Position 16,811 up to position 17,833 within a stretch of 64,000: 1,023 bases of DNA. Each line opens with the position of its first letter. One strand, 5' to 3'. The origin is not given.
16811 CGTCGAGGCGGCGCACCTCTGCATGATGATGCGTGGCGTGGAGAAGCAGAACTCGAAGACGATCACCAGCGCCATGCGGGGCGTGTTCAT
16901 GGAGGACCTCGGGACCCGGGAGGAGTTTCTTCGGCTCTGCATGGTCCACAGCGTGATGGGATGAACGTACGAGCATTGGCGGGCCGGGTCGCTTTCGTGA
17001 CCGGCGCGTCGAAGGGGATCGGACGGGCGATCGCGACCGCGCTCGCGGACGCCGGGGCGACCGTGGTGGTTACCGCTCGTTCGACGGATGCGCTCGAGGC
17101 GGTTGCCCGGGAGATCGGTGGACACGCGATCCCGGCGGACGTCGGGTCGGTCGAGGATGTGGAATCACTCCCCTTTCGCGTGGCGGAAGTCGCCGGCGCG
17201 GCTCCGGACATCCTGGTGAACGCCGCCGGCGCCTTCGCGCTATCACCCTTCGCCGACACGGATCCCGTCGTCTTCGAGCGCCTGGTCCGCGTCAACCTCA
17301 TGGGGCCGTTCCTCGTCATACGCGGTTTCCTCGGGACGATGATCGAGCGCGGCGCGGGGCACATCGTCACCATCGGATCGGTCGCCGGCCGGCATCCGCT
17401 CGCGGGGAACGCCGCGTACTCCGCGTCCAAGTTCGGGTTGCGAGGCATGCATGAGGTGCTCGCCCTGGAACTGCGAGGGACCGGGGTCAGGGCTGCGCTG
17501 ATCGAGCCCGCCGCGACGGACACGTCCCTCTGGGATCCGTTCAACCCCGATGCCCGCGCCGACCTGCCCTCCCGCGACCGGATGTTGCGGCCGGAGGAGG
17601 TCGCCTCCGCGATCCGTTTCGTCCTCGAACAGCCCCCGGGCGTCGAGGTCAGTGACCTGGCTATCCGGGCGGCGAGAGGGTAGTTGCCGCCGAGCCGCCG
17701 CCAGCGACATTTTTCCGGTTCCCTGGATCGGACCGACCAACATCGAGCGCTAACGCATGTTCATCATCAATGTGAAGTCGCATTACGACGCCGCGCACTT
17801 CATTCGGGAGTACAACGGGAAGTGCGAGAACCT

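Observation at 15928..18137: GTP cyclohydrolase I flanked by two PTPS-family paralogs and an SDR: possible tetrahydrobiopterin-like pterin branch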

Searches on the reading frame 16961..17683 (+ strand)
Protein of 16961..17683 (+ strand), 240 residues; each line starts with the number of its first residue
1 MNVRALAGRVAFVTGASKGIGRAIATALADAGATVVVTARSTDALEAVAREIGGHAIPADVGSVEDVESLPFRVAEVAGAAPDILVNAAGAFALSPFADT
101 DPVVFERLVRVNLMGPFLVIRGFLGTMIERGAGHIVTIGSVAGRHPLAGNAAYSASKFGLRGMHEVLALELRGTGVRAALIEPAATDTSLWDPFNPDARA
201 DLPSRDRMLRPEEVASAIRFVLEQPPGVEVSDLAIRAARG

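Call 3: search_protein_families(library=ncbifam, proteins=[window:16961-17683:+], max_evalue=0.001)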
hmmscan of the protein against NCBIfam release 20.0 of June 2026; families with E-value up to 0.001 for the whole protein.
window:16961-17683:+ (240 aa): 220 families (the best 25 are shown)
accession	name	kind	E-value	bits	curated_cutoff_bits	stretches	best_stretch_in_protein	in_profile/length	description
NF005806.0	PRK07666.1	equivalog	2.6e-44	151.3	286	1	4-223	3-222/239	3-ketoacyl-ACP reductase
NF005878.0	PRK07825.1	subfamily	2.9e-43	148.2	287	1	4-225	5-220/278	short chain dehydrogenase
NF005594.0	PRK07326.1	equivalog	4.1e-43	147.6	271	1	6-239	4-233/237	SDR family oxidoreductase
NF005672.0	PRK07454.1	equivalog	1.1e-42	145.9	234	1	9-240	7-239/241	SDR family oxidoreductase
NF005559.1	PRK07231.1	subfamily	4e-42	144.4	215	1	6-221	2-228/249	glucose 1-dehydrogenase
NF009466.0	PRK12826.1-2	subfamily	8.5e-39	133.5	222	1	9-221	4-225/248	3-oxoacyl-ACP reductase FabG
NF005495.0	PRK07109.1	subfamily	9.1e-39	133.6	264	1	4-225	4-231/334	SDR family oxidoreductase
NF004825.0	PRK06181.1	equivalog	1.3e-38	132.8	215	1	5-190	3-192/268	SDR family oxidoreductase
NF038213.1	SDR_TniO_fam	equivalog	1.6e-38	132.6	300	1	8-239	2-248/249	SDR family oxidoreductase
NF006565.0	PRK09072.1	equivalog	6.5e-38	130.8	238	1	8-223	5-219/265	SDR family oxidoreductase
NF006073.0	PRK08219.1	equivalog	6.2e-37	127.5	218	1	9-238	4-225/227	SDR family oxidoreductase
NF005881.0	PRK07832.1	equivalog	1.3e-36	126.3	296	1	3-191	4-198/287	SDR family oxidoreductase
TIGR01963.1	PHB_DH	subfamily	5.1e-36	124.2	307.05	1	9-192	2-189/255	3-hydroxybutyrate dehydrogenase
NF004791.0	PRK06138.1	equivalog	6.3e-36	124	312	1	5-220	2-229/252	SDR family oxidoreductase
NF005854.0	PRK07775.1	equivalog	1.9e-35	122.5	260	1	9-236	11-251/274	SDR family oxidoreductase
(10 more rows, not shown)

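Call 4: search_protein_families(library=pfam, proteins=[window:16961-17683:+], max_evalue=0.001)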
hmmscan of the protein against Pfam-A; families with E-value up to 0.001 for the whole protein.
window:16961-17683:+ (240 aa): 5 families
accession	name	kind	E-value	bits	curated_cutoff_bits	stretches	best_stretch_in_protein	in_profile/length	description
PF00106.31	adh_short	-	1.4e-47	162.1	26.6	1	10-196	2-192/195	short chain dehydrogenase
PF13561.12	adh_short_C2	-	2.4e-37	129.2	27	1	15-222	1-217/236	Enoyl-(Acyl carrier protein) reductase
PF23441.1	SDR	-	1.7e-08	34.6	27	1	84-193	94-201/258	SDR-like rossmann domain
PF08659.16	KR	-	3.5e-06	27.5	22.6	1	12-157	4-153/180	KR domain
PF02882.25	THF_DHG_CYH_C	-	0.00031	20.5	27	1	6-51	34-79/160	Tetrahydrofolate dehydrogenase/cyclohydrolase, NAD(P)-binding domain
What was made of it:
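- Checked: SDR, 16961-17683: Pfam adh_short, E=1.4e-47 (call 4).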

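Call 7: search_solved_structures(query=window:16961-17683:+, max_evalue=1e-20, show_alignments=0)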
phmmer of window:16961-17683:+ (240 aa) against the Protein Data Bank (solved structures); distinct sequences matched with E-value up to 1e-20: 84 (the best 60 are shown).
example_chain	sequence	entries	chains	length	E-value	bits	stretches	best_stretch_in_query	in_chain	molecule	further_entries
3rkr_A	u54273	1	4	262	1.1e-32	116.8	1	3-235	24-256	Short chain oxidoreductase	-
2jah_A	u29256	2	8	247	1.8e-32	116.1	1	5-236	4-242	CLAVULANIC ACID DEHYDROGENASE | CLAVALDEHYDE DEHYDROGENASE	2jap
2ehd_A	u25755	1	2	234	1.7e-30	109.6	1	9-239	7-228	Oxidoreductase, short-chain dehydrogenase/reductase family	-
9fe6_A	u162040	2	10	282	7.5e-29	104.2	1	2-223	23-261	SDR family oxidoreductase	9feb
9x6o_A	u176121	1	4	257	9.2e-29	103.9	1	5-235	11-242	Ribitol 2-dehydrogenase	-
9x6l_A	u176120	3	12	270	1.1e-28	103.7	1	5-235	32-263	Ribitol 2-dehydrogenase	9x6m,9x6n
4weo_A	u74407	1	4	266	1.2e-28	103.6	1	5-206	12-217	Putative acetoin(Diacetyl) reductase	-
3gvc_A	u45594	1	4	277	6.2e-27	98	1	1-223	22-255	Probable short-chain type dehydrogenase/reductase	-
8wwf_A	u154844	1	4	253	3.3e-26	95.6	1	6-198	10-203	(R)-DHPS dehydrogenase HpsO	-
3tzh_A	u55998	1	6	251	6.4e-26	94.7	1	6-225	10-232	3-oxoacyl-[acyl-carrier protein] reductase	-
4rzh_A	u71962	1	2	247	7.1e-26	94.5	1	4-229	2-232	3-oxoacyl-[acyl-carrier protein] reductase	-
2p68_A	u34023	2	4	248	8.1e-26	94.3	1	6-223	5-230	3-oxoacyl-[acyl-carrier-protein] reductase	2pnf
3op4_A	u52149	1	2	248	3.1e-25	92.4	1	6-225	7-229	3-oxoacyl-[acyl-carrier protein] reductase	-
3rro_A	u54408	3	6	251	3.2e-25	92.4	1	6-225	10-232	3-ketoacyl-(acyl-carrier-protein) reductase | 3-oxoacyl-[acyl-carrier protein] reductase | 3-oxoacyl-[acyl-carrier-protein] reductase FabG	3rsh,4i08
2et6_A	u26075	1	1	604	3.8e-25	92.1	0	6-186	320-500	(3R)-hydroxyacyl-CoA dehydrogenase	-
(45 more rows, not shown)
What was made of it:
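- Generic SDRs (3rkr, 2jah, 2ehd) score higher (call 7).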

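Call 8: find_homologous_proteins(query=window:16961-17683:+, max_evalue=1e-20)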
Query window:16961-17683:+ (240 aa): 2781 proteins with E <= 1e-20 among 8000 candidates; the best 120 are listed.
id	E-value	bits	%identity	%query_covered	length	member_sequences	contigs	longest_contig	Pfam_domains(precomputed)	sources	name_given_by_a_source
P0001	1.6e-143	494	99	100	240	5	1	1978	PF08659.17,PF13561.13,PF23441.1,PF00106.32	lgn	-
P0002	4.7e-111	388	79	100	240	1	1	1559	PF08659.17,PF13561.13,PF23441.1,PF00106.32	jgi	jgi:NAD(P)-dependent dehydrogenase (short-subunit alcohol dehydrogenase family)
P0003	4.2e-93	329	71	100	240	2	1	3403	PF08659.17,PF13561.13,PF13460.13,PF23441.1,PF00106.32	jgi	-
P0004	5.4e-91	322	68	99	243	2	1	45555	PF08659.17,PF13561.13,PF23441.1,PF00106.32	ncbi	-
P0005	1.1e-89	318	67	98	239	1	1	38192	PF08659.17,PF13561.13,PF13460.13,PF23441.1,PF00106.32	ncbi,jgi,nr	ncbi:MAG: SDR family oxidoreductase [Gemmatimonadota bacterium]|jgi:NAD(P)-dependent dehydrogenase (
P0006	1.5e-89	318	65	100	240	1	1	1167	PF08659.17,PF13561.13,PF23441.1,PF00106.32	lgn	-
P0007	1.8e-86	307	67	99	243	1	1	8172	PF08659.17,PF13561.13,PF23441.1,PF00106.32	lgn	-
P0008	1.1e-85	305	65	97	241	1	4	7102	PF08659.17,PF13561.13,PF23441.1,PF00106.32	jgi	jgi:NAD(P)-dependent dehydrogenase (short-subunit alcohol dehydrogenase family)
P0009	1.3e-84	301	62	98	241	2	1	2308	PF08659.17,PF13561.13,PF23441.1,PF00106.32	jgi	jgi:NAD(P)-dependent dehydrogenase (short-subunit alcohol dehydrogenase family)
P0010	2.0e-84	301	65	97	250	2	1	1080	PF08659.17,PF13561.13,PF23441.1,PF00106.32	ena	-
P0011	2.4e-84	301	63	98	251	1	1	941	PF08659.17,PF13561.13,PF23441.1,PF00106.32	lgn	-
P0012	2.4e-84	301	64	98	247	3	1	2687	PF08659.17,PF13561.13,PF23441.1,PF00106.32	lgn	-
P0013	1.9e-83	298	64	97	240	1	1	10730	PF08659.17,PF13561.13,PF13460.13,PF23441.1,PF00106.32,PF01370.28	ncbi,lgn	-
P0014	2.2e-83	297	64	97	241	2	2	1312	PF08659.17,PF13561.13,PF00106.32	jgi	jgi:NAD(P)-dependent dehydrogenase (short-subunit alcohol dehydrogenase family)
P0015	2.3e-83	297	64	97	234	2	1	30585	PF08659.17,PF13561.13,PF23441.1,PF00106.32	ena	-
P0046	1.1e-78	282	58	99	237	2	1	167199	PF08659.17,PF13561.13,PF23441.1,PF00106.32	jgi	jgi:NAD(P)-dependent dehydrogenase (short-subunit alcohol dehydrogenase family)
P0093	1.8e-74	268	59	97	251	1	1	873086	PF08659.17,PF13561.13,PF00106.32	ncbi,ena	-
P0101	5.2e-74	267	58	96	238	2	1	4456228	PF08659.17,PF13561.13,PF23441.1,PF00106.32,PF01370.28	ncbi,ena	-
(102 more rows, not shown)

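Call 9: find_encoding_contigs(protein=P0101, flank=6000, max_places=3)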
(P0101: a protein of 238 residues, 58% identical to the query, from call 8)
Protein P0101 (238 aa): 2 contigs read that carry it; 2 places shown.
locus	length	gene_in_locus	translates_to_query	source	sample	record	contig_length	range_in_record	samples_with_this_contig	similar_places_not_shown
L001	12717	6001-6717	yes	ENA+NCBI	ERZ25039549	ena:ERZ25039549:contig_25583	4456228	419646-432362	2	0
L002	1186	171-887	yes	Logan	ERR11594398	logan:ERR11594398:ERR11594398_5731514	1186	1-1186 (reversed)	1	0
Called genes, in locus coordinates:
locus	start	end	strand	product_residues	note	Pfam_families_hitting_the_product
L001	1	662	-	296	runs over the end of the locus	PF00950:ABC-3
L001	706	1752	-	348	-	PF01297:ZnuA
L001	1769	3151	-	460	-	-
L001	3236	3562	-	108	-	-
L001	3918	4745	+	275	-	PF02535:Zip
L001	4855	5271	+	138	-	PF01242:PTPS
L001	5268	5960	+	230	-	PF01227:GTP_cyclohydroI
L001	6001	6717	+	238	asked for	PF00106:adh_short, PF23441:SDR (weak), PF01370:Epimerase (weak), PF08659:KR, PF13561:adh_short_C2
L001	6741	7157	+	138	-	PF01242:PTPS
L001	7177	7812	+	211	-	-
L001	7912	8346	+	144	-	PF13371:TPR_9 (faint), PF00515:TPR_1 (faint), PF07719:TPR_2 (faint), PF13174:TPR_6 (faint), PF13181:TPR_8 (faint), PF14559:TPR_19 (weak), PF13432:TPR_16 (weak), PF14559:TPR_19, +5 more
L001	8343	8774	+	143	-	PF02566:OsmC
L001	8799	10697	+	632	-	PF00501:AMP-binding, PF23562:AMP-binding_C_3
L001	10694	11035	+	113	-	PF03091:CutA1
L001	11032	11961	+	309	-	-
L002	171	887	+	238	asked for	PF00106:adh_short, PF23441:SDR (weak), PF01370:Epimerase (weak), PF08659:KR, PF13561:adh_short_C2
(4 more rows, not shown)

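Call 10: find_encoding_contigs(protein=P0046, flank=6000, max_places=3)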
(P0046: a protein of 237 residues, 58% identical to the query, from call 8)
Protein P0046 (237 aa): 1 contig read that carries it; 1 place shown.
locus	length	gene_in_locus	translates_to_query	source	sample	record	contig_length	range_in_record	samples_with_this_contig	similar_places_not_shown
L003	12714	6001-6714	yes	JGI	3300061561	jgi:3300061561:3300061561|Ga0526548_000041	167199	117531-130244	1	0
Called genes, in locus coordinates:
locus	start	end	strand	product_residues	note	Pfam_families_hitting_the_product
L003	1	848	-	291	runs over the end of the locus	PF01261:AP_endonuc_2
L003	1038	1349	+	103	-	-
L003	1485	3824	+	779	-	PF13620:CarboxypepD_reg, PF13715:CarbopepD_reg_2, PF07715:Plug, PF00593:TonB_dep_Rec_b-barrel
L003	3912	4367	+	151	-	-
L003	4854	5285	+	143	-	PF01242:PTPS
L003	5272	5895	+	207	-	PF01227:GTP_cyclohydroI, PF14489:QueF (weak)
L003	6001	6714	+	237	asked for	PF00106:adh_short, PF08659:KR (weak), PF23441:SDR (weak), PF13561:adh_short_C2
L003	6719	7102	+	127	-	PF01242:PTPS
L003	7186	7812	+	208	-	-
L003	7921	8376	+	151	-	PF13429:TPR_15 (faint), PF21033:RMD1-3 (faint), PF24575:TPR_Slam (faint), PF07719:TPR_2 (faint), PF00515:TPR_1 (faint), PF13174:TPR_6 (faint), PF13181:TPR_8 (faint), PF14559:TPR_19 (weak), +7 more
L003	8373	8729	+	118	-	PF03091:CutA1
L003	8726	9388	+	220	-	-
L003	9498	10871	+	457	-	PF01554:MatE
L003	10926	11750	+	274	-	PF00459:Inositol_P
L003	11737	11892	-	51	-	-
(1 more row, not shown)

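Call 11: find_encoding_contigs(protein=P0093, flank=6000, max_places=3)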
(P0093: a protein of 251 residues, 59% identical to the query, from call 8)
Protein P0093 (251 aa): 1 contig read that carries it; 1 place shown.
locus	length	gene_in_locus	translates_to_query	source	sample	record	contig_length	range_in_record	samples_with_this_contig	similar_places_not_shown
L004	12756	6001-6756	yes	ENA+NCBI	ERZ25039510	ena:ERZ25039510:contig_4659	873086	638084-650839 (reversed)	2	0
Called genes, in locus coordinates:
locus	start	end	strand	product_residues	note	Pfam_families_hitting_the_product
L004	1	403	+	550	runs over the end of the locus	PF07969:Amidohydro_3, PF01979:Amidohydro_1 (weak)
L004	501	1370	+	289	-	PF01063:Aminotran_4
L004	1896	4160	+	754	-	PF13620:CarboxypepD_reg, PF13715:CarbopepD_reg_2, PF07715:Plug, PF00593:TonB_dep_Rec_b-barrel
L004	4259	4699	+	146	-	-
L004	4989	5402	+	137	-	PF01242:PTPS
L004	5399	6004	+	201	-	PF01227:GTP_cyclohydroI, PF14489:QueF (weak)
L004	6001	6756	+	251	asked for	PF00106:adh_short, PF08659:KR, PF13561:adh_short_C2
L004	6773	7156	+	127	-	PF01242:PTPS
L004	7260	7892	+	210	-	-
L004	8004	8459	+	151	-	PF07719:TPR_2 (faint), PF24575:TPR_Slam (faint), PF00515:TPR_1 (faint), PF13174:TPR_6 (faint), PF13181:TPR_8 (faint), PF13424:TPR_12 (weak), PF13432:TPR_16 (weak), PF14559:TPR_19 (weak), +5 more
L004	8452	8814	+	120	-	PF03091:CutA1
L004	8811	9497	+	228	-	-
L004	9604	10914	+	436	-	PF01554:MatE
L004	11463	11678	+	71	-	-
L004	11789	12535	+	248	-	PF20772:TACO1_YebC_N, PF01709:Transcrip_reg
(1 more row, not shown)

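Call 36: search_solved_structures(query=window:16961-17683:+, max_evalue=1e-28, show_alignments=5)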
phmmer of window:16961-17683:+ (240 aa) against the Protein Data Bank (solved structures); distinct sequences matched with E-value up to 1e-28: 5.
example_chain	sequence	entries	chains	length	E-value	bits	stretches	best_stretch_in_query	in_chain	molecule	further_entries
3rkr_A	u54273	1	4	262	1.1e-32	116.8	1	3-235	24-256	Short chain oxidoreductase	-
2jah_A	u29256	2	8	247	1.8e-32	116.1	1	5-236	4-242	CLAVULANIC ACID DEHYDROGENASE | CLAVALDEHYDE DEHYDROGENASE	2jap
2ehd_A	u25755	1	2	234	1.7e-30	109.6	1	9-239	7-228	Oxidoreductase, short-chain dehydrogenase/reductase family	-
9fe6_A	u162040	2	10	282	7.5e-29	104.2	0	2-223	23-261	SDR family oxidoreductase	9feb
9x6o_A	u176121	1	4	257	9.2e-29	103.9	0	5-235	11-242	Ribitol 2-dehydrogenase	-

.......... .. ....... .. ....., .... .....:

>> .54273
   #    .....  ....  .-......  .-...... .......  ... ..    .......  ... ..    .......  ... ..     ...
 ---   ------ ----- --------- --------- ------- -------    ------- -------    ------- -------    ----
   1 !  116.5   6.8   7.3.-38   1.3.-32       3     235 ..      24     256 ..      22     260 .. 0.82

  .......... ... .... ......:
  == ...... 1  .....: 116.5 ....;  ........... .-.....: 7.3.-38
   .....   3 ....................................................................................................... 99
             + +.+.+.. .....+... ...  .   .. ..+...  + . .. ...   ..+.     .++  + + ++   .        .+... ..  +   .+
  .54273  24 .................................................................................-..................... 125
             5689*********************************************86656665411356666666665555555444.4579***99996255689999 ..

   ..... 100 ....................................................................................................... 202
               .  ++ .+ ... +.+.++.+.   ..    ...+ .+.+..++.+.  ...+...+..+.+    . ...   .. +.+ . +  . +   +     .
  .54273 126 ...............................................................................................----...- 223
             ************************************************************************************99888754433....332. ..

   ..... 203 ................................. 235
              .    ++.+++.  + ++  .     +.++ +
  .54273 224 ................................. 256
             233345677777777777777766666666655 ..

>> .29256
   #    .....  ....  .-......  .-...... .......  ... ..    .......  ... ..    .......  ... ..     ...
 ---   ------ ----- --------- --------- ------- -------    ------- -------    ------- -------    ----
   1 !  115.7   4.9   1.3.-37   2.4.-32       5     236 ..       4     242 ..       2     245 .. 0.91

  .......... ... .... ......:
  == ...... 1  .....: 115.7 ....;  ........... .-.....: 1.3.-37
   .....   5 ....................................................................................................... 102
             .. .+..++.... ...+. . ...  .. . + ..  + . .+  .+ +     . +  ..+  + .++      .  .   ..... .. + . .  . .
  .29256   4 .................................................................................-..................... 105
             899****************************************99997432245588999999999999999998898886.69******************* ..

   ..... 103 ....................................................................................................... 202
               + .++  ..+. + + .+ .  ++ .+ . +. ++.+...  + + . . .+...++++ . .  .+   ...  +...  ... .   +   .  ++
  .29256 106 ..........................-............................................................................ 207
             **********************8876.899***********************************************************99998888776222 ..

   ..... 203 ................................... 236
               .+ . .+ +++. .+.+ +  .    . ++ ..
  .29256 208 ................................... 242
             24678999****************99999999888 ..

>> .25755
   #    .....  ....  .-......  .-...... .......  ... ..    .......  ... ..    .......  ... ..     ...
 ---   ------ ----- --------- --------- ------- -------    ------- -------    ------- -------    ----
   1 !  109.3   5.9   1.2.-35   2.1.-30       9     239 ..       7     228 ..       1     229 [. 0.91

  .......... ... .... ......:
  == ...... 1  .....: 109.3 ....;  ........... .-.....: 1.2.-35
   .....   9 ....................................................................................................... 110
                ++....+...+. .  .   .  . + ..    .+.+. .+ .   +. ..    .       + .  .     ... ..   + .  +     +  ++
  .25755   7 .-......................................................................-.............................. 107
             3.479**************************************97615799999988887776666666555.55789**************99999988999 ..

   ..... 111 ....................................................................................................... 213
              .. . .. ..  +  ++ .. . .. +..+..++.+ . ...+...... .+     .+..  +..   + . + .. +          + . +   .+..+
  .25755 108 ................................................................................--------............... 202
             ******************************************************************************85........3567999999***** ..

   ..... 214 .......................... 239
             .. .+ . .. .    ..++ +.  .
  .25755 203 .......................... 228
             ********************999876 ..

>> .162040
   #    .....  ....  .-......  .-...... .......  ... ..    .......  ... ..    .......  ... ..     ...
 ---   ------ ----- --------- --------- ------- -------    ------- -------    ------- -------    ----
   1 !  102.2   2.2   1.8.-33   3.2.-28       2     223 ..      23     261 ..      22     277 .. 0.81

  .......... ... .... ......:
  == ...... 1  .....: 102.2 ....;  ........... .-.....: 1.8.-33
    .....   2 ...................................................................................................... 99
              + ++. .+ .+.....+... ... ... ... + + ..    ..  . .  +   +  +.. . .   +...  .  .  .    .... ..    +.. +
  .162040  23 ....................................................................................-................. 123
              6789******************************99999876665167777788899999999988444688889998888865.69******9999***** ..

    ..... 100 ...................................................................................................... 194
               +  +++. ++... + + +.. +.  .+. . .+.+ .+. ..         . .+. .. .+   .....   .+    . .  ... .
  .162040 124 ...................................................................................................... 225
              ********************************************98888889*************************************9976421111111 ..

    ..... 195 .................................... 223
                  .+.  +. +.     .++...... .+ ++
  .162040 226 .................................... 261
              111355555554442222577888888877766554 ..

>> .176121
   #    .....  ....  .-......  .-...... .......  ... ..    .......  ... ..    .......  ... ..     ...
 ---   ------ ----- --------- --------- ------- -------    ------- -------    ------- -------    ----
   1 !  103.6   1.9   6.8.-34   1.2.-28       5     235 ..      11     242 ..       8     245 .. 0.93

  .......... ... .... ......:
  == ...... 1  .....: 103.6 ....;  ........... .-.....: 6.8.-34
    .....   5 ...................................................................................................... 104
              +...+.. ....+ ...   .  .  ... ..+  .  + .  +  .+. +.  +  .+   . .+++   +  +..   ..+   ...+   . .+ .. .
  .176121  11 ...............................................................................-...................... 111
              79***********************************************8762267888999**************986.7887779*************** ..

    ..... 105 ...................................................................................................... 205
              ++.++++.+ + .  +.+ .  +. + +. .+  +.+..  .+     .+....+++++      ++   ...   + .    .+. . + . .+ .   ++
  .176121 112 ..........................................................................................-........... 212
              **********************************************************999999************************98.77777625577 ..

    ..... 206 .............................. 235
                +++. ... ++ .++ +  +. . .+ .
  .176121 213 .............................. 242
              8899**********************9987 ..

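Call 90: predict_structure(alignment_id=A6)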
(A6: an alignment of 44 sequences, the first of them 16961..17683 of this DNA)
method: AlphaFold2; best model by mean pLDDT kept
length: 240 residues; sequences in the alignment: 44
mean_pLDDT: 96.1   pTM: 0.93
mean pLDDT of the five models: 96.1, 95.9, 94.8, 94.5, 94.1
residues with pLDDT >= 90: 224; 70-90: 14; 50-70: 2; < 50: 0
segments of 3 or more residues with pLDDT < 50: none
pLDDT, mean of each block of 10 residues (from residue 1): 86 98 98 98 97 98 97 98 98 96 98 98 98 98 87 96 98 98 96 94 94 98 95 93
secondary structure, 60 per line:
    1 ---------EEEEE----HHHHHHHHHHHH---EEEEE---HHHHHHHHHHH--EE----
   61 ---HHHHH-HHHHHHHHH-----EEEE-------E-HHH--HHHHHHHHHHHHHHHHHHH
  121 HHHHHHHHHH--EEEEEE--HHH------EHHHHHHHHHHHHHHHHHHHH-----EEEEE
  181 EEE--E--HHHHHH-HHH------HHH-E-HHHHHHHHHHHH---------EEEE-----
elements in order: E10-14 H19-30 E34-38 H42-52 H64-68 H70-78 E84-87 H102-130 E133-138 H151-170 E176-183 H189-194 H211-222 E232-235
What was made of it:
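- On Bacterial sepiapterin reductase of the Chlorobium tepidum type: SDR 16961-17683: The model has pLDDT 96 (call 90).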
